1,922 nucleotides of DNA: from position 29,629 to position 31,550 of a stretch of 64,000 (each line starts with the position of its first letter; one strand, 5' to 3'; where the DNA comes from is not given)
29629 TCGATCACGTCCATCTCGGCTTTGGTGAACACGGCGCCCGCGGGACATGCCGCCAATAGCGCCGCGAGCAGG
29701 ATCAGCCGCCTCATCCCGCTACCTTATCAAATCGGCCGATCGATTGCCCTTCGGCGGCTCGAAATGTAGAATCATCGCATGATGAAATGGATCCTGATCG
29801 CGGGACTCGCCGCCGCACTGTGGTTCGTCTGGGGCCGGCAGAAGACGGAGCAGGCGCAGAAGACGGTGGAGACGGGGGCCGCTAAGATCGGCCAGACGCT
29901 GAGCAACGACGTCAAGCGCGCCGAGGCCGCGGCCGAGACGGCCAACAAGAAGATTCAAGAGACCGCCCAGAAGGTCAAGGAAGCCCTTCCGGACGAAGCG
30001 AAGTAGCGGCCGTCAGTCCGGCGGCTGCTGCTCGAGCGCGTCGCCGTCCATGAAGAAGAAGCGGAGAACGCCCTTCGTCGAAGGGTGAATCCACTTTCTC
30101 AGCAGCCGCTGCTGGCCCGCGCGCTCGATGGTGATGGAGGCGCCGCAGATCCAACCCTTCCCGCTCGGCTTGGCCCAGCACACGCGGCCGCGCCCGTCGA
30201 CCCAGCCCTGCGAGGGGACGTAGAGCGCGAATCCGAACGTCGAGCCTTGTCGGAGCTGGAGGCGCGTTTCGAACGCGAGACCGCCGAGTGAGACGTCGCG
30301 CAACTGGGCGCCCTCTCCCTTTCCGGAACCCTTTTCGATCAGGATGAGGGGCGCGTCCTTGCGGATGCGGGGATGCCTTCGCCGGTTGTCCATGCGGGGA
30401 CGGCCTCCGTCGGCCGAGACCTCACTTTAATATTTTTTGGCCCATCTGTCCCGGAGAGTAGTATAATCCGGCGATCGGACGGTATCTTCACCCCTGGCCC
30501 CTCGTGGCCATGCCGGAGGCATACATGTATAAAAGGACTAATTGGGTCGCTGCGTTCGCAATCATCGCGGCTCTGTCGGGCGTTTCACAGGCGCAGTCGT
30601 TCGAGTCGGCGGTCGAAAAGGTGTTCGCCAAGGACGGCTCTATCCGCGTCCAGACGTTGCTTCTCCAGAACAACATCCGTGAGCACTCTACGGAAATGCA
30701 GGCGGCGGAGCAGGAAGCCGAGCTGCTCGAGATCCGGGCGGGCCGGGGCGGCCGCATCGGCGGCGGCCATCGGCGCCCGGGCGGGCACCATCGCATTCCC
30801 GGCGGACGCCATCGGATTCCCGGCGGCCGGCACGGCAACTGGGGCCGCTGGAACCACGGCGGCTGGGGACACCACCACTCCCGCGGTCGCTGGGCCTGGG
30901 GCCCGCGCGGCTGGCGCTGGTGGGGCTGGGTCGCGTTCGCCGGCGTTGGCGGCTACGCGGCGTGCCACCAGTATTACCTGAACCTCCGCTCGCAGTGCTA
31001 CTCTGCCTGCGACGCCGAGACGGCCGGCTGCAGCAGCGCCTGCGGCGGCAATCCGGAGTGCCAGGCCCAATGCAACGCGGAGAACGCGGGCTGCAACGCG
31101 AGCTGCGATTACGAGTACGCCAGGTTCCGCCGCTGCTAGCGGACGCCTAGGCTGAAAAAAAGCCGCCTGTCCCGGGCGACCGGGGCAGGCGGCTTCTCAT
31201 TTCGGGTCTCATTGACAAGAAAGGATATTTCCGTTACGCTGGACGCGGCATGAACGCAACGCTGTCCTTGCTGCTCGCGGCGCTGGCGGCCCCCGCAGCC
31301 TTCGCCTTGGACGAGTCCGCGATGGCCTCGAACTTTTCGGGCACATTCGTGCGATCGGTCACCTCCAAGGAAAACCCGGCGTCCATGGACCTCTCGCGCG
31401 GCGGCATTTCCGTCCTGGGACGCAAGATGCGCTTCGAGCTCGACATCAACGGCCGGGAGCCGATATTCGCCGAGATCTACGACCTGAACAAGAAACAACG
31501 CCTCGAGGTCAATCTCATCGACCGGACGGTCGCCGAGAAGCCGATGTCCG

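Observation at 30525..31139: Secreted His/Trp/Arg/Gly low-complexity protein with a periodic Cys-rich C-terminal module, divergent from a stand-alone PilZ gene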

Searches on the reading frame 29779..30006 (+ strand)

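Call 4: search_protein_families(library=pfam, proteins=[window:29779-30006:+], max_evalue=1)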
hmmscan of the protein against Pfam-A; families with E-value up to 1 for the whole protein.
window:29779-30006:+ (75 aa): 2 families
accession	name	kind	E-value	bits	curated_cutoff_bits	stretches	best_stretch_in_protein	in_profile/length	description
PF09769.14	ApoO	-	0.035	14.4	31.4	1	21-69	7-55/131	Apolipoprotein O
PF11743.13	DUF3301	-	0.29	11.3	25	1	5-47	3-46/95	Protein of unknown function (DUF3301)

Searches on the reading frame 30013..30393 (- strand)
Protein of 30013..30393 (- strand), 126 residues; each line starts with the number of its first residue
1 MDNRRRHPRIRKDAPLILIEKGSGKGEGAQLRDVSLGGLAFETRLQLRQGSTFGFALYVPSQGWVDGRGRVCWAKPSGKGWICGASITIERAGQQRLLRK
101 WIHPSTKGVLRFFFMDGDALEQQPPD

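Call 4: search_protein_families(library=pfam, proteins=[window:30013-30393:-], max_evalue=1)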
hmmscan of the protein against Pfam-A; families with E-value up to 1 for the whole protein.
window:30013-30393:- (126 aa): 1 family
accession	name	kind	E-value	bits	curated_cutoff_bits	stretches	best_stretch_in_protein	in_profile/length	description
PF07238.19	PilZ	-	7.8e-11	42.7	22.5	1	3-101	1-99/102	PilZ domain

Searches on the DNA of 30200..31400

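Call 78: search_rna_families(source=window, start=30200, end=31400, threshold=evalue, max_evalue=1)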
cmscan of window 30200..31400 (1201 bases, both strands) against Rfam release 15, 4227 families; matches with E-value up to 1: 3.
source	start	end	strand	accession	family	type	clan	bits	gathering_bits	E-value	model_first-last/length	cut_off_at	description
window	31148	31200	-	RF01016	mir-584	Gene; miRNA;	-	23.4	80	0.059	1-97/97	no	mir-584 microRNA precursor family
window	31155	31350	-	RF02883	BcKCsr2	Gene; sRNA;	-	20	40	0.061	1-129/129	no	Burkholderia sRNA 2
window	31157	31386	-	RF00083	GlmZ_SraJ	Gene; sRNA;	CL00011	19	60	0.043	1-214/214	no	GlmZ RNA activator of glmS mRNA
